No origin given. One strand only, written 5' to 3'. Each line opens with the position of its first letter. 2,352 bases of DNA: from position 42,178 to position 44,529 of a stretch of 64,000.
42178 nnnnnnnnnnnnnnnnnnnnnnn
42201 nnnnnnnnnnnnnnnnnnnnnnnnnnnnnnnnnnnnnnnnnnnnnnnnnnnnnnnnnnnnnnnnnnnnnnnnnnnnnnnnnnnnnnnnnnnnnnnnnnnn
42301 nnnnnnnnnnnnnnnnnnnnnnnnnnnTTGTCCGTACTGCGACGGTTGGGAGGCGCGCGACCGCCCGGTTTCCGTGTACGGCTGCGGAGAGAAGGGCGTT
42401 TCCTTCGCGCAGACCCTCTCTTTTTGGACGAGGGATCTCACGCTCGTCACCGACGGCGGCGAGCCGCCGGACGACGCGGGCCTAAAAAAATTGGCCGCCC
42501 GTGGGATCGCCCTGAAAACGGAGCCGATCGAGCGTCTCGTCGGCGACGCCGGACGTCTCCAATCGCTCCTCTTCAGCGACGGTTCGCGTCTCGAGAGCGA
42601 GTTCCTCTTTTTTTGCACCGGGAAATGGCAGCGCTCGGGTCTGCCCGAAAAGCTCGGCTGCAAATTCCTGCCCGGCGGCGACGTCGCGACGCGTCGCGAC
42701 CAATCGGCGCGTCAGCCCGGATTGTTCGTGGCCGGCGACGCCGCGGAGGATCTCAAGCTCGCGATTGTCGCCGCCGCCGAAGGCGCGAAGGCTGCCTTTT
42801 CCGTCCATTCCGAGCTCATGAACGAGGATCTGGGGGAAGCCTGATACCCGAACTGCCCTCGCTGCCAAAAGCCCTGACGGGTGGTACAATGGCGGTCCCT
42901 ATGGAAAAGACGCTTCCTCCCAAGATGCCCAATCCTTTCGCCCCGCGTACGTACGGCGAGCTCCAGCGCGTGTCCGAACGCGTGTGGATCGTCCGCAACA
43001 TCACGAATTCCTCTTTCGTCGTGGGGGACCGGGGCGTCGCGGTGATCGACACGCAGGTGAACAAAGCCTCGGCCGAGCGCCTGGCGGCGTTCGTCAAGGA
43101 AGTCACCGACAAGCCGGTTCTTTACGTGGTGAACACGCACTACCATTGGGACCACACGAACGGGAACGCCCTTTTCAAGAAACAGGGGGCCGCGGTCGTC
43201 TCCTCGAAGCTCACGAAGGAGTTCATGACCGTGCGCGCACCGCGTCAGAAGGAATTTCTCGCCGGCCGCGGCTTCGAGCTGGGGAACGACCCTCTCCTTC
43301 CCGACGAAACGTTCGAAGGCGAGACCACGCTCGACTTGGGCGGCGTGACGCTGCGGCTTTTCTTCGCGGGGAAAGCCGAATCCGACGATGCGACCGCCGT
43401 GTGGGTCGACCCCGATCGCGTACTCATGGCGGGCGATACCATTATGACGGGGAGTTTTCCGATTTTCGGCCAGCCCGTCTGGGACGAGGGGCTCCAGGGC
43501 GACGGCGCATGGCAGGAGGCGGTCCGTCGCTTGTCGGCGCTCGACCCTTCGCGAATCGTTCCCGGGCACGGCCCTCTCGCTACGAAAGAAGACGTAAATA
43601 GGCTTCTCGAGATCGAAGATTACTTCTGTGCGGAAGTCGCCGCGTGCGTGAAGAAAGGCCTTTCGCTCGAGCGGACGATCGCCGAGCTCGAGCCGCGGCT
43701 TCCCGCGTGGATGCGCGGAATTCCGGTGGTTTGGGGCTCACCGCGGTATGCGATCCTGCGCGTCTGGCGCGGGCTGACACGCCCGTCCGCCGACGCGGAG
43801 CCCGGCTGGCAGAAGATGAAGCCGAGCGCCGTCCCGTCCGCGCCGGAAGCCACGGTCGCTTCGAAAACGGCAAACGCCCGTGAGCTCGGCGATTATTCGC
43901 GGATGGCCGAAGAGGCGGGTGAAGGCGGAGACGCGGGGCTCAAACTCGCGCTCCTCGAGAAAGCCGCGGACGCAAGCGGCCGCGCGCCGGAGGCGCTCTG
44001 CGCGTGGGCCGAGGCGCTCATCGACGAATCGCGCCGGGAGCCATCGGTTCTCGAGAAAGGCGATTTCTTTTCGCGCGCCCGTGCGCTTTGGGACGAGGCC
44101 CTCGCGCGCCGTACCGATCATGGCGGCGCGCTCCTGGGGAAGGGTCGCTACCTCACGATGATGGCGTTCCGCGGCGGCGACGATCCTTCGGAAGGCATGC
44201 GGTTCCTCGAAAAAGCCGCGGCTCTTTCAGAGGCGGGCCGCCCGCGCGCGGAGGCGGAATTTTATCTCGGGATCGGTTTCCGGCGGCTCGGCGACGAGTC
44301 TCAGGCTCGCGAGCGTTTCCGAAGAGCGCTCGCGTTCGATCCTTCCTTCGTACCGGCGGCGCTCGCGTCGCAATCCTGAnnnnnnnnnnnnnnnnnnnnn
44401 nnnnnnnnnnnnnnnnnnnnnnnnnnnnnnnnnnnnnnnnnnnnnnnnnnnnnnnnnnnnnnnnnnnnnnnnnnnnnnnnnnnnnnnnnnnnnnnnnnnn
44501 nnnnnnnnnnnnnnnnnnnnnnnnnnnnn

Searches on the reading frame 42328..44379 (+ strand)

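Call 85: search_protein_families(library=pfam, proteins=[window:42328-44379:+], max_evalue=0.00001)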
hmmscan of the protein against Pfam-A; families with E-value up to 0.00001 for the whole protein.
window:42328-44379:+ (683 aa): 1 family
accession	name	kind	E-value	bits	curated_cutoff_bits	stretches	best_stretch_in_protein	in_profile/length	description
PF00753.33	Lactamase_B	-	2.6e-24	86.7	22.7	1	224-414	4-196/196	Metallo-beta-lactamase superfamily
